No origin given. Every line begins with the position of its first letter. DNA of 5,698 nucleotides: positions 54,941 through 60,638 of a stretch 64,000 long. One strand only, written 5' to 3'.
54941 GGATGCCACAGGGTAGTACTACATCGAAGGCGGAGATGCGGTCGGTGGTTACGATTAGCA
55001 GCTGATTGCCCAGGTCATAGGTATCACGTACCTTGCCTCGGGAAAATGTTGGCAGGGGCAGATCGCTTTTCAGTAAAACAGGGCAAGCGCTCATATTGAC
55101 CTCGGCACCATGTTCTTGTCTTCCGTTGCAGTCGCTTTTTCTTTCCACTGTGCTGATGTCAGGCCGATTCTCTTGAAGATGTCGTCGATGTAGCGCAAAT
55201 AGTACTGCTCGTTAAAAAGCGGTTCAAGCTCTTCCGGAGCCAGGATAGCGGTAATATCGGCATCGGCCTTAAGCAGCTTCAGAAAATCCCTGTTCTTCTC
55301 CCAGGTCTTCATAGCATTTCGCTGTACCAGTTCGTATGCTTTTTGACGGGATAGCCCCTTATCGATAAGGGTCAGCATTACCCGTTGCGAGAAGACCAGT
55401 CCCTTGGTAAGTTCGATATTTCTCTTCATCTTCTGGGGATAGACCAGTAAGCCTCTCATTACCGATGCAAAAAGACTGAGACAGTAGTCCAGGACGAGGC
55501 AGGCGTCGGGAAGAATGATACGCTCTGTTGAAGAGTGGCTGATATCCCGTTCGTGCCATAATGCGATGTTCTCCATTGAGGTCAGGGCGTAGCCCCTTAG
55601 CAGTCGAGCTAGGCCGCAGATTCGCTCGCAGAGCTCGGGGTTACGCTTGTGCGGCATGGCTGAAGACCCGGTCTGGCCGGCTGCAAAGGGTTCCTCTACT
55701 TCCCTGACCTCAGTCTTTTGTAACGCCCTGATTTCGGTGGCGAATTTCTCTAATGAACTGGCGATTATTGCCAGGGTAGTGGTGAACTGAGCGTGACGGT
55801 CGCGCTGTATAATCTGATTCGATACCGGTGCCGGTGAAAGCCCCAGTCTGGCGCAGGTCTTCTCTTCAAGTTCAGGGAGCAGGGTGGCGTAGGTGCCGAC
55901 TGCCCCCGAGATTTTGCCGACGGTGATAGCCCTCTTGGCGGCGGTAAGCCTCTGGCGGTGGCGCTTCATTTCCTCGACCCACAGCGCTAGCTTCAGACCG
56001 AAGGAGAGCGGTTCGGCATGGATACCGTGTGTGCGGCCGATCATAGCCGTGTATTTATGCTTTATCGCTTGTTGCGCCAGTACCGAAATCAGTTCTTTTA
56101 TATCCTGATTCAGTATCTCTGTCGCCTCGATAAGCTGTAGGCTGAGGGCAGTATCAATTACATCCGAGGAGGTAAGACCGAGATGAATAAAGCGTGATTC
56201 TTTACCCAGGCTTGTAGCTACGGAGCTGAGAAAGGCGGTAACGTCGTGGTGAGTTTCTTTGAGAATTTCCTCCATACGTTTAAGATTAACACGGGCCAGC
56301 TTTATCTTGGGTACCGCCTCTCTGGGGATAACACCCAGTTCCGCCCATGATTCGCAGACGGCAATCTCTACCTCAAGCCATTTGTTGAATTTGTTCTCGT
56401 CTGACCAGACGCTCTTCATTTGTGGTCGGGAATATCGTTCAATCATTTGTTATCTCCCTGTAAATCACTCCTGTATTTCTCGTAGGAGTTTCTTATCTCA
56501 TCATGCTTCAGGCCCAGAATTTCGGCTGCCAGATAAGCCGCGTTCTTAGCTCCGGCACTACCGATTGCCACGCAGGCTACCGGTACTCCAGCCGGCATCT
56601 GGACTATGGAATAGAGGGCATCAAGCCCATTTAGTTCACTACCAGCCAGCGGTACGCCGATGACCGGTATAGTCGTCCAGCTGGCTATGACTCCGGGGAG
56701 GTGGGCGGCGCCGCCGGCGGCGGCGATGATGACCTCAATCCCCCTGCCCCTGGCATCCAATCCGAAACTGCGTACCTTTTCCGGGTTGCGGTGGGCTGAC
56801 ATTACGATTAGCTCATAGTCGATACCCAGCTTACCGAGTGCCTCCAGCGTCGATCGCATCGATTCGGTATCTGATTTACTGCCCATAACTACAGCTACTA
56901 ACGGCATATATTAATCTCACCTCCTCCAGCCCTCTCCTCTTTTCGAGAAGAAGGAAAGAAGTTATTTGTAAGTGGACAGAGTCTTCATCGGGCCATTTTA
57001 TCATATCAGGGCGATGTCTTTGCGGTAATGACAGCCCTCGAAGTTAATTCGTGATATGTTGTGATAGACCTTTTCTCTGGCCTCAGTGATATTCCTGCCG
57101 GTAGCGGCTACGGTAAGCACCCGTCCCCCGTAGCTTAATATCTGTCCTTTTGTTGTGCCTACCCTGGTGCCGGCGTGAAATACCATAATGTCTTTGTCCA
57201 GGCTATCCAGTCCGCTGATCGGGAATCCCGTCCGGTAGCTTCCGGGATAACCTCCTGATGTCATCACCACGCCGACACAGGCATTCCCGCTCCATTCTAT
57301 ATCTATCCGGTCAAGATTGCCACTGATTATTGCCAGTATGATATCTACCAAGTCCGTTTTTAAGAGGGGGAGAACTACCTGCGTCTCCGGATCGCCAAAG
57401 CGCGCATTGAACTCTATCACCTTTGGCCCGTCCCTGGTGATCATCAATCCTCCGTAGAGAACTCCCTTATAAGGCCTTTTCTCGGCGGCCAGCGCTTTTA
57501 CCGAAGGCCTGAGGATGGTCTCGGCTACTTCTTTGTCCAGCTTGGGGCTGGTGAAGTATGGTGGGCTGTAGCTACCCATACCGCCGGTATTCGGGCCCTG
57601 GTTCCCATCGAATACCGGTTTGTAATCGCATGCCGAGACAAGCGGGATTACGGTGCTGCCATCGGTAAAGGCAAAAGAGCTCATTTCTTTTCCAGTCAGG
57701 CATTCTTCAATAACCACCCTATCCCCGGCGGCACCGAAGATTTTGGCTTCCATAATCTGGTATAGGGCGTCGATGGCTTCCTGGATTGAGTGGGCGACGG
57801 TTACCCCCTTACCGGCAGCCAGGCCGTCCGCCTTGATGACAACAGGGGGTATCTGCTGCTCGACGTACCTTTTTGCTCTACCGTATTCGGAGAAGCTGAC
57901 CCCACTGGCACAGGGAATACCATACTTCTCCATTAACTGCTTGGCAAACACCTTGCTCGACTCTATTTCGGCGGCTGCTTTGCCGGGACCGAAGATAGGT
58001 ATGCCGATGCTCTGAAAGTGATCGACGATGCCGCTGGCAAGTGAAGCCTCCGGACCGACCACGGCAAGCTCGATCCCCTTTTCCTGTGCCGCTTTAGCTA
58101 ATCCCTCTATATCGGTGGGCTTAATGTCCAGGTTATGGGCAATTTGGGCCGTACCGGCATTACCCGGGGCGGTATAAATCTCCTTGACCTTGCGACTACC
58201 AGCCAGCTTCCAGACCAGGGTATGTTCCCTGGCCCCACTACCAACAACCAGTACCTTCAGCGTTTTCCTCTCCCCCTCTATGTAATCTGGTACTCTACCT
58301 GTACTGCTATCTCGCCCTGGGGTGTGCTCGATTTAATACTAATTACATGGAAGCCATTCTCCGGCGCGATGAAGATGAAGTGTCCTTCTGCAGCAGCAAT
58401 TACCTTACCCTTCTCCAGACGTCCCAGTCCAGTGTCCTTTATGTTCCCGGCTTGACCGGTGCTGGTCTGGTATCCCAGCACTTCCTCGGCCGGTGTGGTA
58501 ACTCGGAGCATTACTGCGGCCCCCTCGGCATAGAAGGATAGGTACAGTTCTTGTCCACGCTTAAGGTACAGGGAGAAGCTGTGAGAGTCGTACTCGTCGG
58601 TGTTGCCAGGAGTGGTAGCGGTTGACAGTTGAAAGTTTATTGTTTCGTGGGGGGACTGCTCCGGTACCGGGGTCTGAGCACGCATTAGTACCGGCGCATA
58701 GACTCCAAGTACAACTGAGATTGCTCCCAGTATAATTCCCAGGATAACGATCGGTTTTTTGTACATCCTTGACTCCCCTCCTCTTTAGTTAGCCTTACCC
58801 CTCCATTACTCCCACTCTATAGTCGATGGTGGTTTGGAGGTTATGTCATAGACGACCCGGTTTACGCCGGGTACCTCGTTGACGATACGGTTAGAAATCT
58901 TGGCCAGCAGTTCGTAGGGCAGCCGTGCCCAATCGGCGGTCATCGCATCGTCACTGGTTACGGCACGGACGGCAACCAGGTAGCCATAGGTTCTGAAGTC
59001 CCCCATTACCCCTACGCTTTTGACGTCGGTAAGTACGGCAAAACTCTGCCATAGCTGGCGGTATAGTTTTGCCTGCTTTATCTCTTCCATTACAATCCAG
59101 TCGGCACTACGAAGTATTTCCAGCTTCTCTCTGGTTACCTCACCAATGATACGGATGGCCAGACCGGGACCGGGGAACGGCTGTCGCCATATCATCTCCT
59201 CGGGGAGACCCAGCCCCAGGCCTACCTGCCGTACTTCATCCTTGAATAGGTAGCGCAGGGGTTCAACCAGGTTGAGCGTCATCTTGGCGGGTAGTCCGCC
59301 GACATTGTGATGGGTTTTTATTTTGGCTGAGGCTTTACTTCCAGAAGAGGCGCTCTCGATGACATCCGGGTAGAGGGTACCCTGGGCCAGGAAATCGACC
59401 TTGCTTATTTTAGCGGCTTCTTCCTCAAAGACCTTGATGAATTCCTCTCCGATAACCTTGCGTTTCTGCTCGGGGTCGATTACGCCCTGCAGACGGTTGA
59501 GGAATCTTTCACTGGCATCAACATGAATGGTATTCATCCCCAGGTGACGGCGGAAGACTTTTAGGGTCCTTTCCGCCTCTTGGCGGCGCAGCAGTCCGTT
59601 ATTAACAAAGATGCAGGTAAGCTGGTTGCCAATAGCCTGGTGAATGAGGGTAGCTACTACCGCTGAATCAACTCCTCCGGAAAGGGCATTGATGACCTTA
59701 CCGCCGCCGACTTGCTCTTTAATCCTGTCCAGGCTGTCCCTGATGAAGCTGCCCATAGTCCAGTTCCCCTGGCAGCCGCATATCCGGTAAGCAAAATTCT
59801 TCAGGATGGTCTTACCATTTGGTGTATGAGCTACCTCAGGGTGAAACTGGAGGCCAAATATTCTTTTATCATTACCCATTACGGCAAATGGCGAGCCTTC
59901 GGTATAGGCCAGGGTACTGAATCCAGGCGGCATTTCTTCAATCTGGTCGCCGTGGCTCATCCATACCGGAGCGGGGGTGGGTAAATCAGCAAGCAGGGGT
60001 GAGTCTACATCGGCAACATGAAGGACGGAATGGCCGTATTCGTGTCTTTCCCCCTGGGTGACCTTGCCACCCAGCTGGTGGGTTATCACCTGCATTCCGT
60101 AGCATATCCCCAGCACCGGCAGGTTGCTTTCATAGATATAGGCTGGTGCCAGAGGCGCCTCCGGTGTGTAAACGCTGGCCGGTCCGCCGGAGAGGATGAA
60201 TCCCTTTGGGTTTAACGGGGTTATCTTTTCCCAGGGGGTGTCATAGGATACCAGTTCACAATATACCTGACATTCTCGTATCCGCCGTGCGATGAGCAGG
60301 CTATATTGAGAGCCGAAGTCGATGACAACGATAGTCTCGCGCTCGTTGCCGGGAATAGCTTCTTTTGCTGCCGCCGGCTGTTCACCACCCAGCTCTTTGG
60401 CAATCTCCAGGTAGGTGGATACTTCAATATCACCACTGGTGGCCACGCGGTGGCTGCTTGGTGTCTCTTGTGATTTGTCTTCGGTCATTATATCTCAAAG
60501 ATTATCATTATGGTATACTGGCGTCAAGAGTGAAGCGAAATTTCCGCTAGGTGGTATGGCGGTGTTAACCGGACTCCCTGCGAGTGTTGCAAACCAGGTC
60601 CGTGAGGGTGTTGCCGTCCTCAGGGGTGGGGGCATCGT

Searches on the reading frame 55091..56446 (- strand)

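Call 49: search_protein_families(library=pfam, proteins=[window:55091-56446:-], max_evalue=0.00001)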
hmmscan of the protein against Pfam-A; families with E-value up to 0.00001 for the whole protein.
window:55091-56446:- (451 aa): 2 families
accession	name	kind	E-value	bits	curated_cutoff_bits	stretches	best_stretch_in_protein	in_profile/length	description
PF00206.25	Lyase_1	-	1.2e-59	202.7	27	1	7-281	7-308/312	Lyase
PF10397.14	ADSL_C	-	3.3e-27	95.1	32.7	1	349-426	1-78/79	Adenylosuccinate lyase C-terminus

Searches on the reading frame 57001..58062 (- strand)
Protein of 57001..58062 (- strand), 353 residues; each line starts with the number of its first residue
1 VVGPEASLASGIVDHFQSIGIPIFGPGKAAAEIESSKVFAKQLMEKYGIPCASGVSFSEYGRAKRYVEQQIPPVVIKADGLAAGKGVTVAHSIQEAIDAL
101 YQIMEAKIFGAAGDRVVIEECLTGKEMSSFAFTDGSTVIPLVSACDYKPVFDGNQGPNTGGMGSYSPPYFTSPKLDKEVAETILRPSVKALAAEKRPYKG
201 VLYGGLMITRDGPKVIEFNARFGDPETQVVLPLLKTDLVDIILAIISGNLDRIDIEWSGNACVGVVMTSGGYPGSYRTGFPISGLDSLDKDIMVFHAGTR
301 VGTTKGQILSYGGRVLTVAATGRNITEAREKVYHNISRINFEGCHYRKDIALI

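Call 49: search_protein_families(library=pfam, proteins=[window:57001-58062:-], max_evalue=0.00001)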
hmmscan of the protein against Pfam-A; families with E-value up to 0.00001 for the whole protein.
window:57001-58062:- (353 aa): 3 families
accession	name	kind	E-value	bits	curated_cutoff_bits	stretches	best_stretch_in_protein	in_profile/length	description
PF01071.24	GARS_A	-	2.2e-74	249.9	27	1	35-227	1-194/194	Phosphoribosylglycinamide synthetase, ATP-grasp (A) domain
PF02843.22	GARS_C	-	5.2e-30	104.1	34.8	1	262-351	1-90/92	Phosphoribosylglycinamide synthetase, C domain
PF02844.21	GARS_N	-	1.9e-08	35.4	29.5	1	1-34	67-100/100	Phosphoribosylglycinamide synthetase, N domain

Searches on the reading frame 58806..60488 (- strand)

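Call 49: search_protein_families(library=pfam, proteins=[window:58806-60488:-], max_evalue=0.00001)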
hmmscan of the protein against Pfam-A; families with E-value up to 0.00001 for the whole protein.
window:58806-60488:- (560 aa): 4 families
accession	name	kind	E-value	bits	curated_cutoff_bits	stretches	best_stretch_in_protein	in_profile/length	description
PF00958.27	GMP_synt_C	-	1.3e-46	157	27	1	468-559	1-92/92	GMP synthase C terminal domain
PF00117.34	GATase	-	1e-45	156.2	22.8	1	54-234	1-188/190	Glutamine amidotransferase class-I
PF02540.23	NAD_synthase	-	1.7e-08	34.3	21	1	253-328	9-84/242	NAD synthase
PF07722.19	Peptidase_C26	-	1e-06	29.1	20.5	1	118-218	101-219/219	Peptidase C26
